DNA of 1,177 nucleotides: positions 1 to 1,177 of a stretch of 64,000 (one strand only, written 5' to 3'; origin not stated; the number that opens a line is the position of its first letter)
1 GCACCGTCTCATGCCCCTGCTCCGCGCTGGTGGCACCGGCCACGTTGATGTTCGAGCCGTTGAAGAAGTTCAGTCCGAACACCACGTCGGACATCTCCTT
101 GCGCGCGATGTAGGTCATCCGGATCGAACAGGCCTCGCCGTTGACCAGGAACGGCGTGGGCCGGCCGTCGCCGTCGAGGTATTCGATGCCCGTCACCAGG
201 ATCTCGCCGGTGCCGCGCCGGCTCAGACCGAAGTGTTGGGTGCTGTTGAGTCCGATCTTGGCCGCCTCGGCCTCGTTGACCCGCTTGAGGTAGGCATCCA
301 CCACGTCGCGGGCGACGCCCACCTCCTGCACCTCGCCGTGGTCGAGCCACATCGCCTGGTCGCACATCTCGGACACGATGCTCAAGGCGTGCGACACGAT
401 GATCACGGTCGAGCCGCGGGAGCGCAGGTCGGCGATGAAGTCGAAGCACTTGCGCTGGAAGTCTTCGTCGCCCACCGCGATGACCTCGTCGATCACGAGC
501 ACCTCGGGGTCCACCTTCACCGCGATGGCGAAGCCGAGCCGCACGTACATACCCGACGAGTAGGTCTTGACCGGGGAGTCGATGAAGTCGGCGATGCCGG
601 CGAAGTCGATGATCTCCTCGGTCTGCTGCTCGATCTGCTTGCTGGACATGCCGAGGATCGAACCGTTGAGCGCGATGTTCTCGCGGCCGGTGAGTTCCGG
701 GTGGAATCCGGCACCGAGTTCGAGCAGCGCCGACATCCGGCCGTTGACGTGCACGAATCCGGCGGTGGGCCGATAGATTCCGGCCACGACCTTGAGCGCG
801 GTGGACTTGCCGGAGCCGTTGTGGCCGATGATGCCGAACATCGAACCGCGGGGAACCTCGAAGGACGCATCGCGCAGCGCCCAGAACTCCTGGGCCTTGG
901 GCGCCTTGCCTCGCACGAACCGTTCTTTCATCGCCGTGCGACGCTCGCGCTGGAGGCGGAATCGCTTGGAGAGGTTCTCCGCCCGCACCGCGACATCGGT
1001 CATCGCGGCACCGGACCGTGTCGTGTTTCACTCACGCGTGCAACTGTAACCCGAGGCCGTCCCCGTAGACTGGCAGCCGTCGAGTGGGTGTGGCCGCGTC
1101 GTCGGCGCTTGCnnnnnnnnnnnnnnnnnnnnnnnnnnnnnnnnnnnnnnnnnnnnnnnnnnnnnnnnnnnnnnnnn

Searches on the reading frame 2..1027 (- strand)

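Call 9: search_protein_families(library=pfam, proteins=[window:2-1027:-], max_evalue=10)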
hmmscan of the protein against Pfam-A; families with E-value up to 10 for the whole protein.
window:2-1027:- (342 aa): 11 families
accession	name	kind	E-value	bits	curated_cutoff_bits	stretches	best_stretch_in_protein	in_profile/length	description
PF00005.33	ABC_tran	-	8.1e-21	75.5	25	1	51-182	1-135/137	ABC transporter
PF14524.12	Wzt_C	-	6.6e-10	39.6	30.4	1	269-338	3-72/143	Wzt C-terminal domain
PF02463.25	SMC_N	-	0.0021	18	40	1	62-78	25-41/220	RecF/RecN/SMC N terminal domain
PF13304.12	AAA_21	-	0.0022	18.6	27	1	64-84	2-22/304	AAA domain, putative AbiEii toxin, Type IV TA system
PF25199.1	nSTAND_NTPase5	-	0.0062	16.8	34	1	59-82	39-62/145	Novel STAND NTPase 5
PF13555.12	AAA_29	-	0.0062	16.7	27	1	55-78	16-39/61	P-loop containing region of AAA domain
PF13476.12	AAA_23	-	0.008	17.3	27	1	52-79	11-37/201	AAA domain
PF13604.12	AAA_30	-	0.075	13.2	27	1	63-191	20-106/191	AAA domain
PF00004.35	AAA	-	0.11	13.4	21.2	1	66-189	3-73/131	ATPase family associated with various cellular activities (AAA)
PF13401.12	AAA_22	-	0.18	12.6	27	1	66-98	10-45/130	AAA domain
PF13175.12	AAA_15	-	0.31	11.1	32.1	1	66-80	28-42/374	AAA ATPase domain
